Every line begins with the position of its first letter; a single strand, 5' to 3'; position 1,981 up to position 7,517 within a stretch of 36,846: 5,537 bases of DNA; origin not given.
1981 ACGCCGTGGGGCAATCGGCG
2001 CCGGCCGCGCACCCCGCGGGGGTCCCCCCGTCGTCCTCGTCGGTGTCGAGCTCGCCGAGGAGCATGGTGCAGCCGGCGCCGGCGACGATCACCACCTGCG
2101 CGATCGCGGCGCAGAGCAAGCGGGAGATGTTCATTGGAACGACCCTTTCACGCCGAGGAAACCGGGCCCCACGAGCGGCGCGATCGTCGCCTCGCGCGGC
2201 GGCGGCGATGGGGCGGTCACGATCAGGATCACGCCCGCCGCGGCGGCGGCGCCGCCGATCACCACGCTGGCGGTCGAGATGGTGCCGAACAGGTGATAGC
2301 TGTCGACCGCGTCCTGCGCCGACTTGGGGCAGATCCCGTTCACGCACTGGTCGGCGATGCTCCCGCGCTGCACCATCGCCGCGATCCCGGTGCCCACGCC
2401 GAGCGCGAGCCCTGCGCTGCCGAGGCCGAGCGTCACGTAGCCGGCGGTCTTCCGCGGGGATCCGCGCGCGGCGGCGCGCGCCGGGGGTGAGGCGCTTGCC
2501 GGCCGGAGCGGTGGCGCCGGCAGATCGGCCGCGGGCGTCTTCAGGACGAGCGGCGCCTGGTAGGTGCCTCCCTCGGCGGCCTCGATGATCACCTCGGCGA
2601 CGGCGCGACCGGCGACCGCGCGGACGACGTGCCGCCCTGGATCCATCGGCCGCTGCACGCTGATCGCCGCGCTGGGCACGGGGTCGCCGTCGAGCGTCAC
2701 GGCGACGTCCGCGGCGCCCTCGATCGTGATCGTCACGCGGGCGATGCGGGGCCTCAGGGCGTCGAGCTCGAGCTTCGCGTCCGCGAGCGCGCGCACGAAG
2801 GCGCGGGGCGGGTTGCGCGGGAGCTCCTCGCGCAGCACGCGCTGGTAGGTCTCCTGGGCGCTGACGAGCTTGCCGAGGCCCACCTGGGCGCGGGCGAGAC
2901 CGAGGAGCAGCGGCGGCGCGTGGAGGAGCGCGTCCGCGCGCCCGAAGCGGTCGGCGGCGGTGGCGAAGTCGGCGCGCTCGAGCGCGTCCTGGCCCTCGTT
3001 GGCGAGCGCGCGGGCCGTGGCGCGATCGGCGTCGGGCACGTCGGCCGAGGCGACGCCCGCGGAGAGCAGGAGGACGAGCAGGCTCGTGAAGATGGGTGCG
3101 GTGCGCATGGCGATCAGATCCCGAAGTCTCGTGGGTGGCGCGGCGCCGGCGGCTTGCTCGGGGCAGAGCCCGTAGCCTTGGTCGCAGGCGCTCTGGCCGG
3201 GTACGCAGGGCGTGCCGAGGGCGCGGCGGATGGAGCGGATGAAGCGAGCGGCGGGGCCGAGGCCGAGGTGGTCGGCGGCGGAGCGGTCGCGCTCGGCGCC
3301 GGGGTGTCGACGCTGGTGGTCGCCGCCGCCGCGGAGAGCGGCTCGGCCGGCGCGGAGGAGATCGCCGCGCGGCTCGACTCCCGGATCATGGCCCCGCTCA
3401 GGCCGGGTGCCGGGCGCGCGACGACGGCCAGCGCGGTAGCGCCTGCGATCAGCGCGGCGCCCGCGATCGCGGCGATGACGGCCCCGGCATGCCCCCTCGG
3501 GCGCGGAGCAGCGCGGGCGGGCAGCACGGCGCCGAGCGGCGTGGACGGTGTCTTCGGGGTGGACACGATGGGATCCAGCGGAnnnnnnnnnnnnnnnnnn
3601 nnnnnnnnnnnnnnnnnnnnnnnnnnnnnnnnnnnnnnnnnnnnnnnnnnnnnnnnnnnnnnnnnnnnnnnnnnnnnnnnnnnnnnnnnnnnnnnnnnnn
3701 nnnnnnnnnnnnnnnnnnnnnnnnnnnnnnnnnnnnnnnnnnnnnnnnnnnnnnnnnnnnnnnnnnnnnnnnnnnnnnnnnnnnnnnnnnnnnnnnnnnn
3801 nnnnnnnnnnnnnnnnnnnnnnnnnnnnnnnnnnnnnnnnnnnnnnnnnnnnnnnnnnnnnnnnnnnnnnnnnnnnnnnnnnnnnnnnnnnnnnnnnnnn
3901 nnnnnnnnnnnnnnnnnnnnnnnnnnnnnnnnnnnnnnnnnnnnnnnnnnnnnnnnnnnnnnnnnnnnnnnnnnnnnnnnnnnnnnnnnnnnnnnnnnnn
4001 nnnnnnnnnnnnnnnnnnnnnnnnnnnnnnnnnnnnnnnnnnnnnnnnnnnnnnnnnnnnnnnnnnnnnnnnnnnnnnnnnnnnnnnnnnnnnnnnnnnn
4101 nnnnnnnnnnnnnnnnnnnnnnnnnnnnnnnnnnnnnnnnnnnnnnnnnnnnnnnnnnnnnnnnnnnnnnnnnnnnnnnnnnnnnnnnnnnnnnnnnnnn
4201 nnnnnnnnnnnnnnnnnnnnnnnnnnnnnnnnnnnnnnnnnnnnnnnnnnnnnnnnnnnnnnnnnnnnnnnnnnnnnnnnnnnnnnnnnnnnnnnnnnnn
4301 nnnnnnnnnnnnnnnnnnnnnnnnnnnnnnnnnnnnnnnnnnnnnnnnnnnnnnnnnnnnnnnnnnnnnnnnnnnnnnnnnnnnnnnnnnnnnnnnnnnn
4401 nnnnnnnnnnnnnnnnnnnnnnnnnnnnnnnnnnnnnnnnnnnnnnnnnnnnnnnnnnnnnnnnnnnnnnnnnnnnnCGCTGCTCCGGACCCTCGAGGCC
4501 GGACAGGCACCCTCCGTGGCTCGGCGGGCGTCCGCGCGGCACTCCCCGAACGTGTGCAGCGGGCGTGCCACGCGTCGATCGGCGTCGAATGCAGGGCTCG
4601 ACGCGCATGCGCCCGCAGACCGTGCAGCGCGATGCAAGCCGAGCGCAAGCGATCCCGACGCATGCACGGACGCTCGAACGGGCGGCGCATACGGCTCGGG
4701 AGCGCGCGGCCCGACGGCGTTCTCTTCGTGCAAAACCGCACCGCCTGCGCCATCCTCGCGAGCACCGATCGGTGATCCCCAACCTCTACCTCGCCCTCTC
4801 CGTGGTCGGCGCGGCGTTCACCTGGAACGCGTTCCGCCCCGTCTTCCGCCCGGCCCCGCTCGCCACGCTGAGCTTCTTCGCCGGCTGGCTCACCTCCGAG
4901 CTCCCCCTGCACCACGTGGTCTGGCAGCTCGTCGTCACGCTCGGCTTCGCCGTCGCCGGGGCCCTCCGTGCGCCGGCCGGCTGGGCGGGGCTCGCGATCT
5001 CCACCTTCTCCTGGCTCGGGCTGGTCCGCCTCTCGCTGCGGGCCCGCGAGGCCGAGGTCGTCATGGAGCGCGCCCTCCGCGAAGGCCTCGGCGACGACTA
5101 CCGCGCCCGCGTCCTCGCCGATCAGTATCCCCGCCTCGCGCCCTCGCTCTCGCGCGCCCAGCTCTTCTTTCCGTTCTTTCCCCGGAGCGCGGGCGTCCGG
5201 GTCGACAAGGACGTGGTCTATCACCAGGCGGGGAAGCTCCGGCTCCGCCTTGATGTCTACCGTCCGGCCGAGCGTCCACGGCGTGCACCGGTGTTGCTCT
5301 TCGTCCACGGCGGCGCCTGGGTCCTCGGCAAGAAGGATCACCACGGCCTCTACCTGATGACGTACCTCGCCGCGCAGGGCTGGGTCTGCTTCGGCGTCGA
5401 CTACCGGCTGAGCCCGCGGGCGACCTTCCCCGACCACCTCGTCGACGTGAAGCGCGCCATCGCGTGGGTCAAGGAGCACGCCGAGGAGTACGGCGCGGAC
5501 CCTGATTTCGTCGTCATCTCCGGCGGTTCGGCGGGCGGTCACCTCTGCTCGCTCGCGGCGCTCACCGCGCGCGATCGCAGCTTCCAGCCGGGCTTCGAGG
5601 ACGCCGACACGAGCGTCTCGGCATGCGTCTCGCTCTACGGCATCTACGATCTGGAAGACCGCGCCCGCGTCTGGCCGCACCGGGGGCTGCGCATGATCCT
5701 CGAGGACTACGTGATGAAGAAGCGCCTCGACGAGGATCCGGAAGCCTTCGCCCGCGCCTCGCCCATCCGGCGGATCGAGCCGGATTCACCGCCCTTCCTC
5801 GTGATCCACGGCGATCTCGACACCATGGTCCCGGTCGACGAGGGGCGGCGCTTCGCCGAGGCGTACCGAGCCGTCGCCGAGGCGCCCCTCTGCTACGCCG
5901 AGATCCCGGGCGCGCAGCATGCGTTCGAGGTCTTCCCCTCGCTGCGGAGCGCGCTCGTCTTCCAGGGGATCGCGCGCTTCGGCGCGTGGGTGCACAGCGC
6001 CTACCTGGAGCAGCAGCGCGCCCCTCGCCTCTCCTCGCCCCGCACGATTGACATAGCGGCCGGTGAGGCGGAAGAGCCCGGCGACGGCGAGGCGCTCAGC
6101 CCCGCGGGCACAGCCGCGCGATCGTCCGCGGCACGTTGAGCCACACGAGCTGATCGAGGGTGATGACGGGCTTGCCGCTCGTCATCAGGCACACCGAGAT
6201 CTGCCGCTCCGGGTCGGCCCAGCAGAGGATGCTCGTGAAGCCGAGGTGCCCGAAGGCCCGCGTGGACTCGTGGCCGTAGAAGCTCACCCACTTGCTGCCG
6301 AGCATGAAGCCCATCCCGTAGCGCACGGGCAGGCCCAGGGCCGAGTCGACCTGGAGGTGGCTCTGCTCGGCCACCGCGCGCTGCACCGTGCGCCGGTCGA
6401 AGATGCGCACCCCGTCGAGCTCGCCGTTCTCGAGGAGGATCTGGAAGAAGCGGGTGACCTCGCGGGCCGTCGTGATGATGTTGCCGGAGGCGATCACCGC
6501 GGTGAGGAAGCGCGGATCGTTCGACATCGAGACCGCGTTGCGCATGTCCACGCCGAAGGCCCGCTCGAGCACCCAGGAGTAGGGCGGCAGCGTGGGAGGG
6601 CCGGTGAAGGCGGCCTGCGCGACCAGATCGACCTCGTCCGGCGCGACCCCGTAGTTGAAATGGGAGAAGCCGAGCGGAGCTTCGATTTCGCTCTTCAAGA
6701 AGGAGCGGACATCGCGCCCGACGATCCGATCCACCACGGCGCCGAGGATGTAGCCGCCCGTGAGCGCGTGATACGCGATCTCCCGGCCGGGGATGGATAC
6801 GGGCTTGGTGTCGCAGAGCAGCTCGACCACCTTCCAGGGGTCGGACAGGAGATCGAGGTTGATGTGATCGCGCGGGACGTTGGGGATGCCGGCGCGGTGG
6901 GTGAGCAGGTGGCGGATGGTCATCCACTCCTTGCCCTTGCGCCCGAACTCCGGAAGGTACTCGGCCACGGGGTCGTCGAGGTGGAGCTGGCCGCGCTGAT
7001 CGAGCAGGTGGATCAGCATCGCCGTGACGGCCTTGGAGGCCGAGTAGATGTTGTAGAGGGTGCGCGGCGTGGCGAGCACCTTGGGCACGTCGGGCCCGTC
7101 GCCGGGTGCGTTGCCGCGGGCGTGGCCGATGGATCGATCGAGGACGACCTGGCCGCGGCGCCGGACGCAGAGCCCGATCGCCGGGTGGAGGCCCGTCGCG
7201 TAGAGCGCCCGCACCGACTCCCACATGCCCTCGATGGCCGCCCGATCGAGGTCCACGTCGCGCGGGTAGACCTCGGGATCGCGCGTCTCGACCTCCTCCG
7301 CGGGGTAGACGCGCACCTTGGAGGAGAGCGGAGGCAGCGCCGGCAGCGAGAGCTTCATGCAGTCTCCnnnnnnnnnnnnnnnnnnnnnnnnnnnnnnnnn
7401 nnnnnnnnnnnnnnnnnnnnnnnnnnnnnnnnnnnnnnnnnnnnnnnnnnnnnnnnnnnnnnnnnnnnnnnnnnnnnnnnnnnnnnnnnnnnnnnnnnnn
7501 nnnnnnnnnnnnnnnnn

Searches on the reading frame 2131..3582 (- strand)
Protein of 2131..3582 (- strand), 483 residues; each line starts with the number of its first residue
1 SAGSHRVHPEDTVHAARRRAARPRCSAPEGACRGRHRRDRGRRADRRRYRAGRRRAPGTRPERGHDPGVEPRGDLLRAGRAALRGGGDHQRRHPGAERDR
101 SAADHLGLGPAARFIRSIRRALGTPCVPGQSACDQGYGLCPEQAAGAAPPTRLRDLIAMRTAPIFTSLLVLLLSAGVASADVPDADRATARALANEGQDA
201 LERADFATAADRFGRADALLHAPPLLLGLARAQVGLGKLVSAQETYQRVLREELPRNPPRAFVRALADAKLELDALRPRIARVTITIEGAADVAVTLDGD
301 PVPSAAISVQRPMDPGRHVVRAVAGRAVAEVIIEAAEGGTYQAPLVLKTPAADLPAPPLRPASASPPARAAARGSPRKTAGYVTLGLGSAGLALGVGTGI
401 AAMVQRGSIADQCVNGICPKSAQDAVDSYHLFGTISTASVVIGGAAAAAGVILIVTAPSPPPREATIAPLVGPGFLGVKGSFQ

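Call 55: search_protein_families(library=pfam, proteins=[window:2131-3582:-], max_evalue=0.01)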
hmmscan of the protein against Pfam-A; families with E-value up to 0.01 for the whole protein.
window:2131-3582:- (483 aa): 1 family
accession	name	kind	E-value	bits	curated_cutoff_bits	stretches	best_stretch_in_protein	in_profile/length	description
PF14559.12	TPR_19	-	0.0017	19.1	25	1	200-253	1-55/68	Tetratricopeptide repeat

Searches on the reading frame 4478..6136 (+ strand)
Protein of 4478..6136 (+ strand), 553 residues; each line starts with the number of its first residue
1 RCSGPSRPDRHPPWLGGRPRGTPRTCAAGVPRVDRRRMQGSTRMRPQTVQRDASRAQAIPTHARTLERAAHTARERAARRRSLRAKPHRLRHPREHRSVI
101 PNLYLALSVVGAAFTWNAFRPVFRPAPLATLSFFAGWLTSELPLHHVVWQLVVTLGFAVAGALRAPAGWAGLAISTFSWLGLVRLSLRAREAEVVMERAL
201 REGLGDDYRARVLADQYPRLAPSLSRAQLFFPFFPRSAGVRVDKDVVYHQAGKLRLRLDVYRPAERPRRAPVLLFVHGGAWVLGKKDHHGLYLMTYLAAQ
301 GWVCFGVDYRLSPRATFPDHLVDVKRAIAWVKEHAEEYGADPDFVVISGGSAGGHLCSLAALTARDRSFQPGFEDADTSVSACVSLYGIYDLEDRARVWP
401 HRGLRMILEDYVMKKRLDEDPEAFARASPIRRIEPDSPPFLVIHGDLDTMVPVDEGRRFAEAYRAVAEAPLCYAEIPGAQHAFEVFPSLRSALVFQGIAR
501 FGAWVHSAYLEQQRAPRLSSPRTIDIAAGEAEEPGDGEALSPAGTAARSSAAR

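Call 13: search_protein_families(library=pfam, proteins=[window:4478-6136:+], max_evalue=0.001)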
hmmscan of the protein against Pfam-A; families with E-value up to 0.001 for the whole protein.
window:4478-6136:+ (553 aa): 6 families
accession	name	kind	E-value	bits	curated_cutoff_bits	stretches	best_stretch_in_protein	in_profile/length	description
PF20434.5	BD-FAE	-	1.7e-48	165.5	26.8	1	258-461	1-213/215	BD-FAE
PF07859.19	Abhydrolase_3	-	2.7e-29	102.9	25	1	273-483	1-208/210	alpha/beta hydrolase fold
PF00135.34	COesterase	-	4.7e-14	52.7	27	1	256-365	86-205/515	Carboxylesterase family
PF00326.27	Peptidase_S9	-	9.5e-12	45.3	22.6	1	323-483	44-189/213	Prolyl oligopeptidase family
PF00561.26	Abhydrolase_1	-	0.00021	21.5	25.8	0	271-367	1-93/245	alpha/beta hydrolase fold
PF12146.15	Hydrolase_4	-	0.00059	19.6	27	0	272-366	6-99/239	Serine aminopeptidase, S33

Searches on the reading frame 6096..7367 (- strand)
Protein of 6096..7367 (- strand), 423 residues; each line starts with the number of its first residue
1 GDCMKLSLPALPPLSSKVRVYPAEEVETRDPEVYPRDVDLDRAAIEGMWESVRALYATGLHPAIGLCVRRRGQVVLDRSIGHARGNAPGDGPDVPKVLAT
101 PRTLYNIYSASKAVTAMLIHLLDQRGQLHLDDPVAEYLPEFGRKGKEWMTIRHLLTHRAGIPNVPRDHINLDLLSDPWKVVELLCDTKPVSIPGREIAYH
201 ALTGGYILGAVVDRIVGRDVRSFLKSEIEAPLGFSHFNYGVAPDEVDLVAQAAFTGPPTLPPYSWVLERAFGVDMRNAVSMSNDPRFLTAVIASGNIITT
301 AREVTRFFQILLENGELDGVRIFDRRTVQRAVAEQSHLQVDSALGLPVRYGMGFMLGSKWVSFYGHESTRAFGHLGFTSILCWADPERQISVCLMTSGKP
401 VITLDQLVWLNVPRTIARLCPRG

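Call 13: search_protein_families(library=pfam, proteins=[window:6096-7367:-], max_evalue=0.001)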
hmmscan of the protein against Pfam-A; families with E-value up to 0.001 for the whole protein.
window:6096-7367:- (423 aa): 1 family
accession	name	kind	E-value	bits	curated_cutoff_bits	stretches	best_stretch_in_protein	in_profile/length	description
PF00144.29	Beta-lactamase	-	1.2e-57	196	27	1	57-401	6-313/329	Beta-lactamase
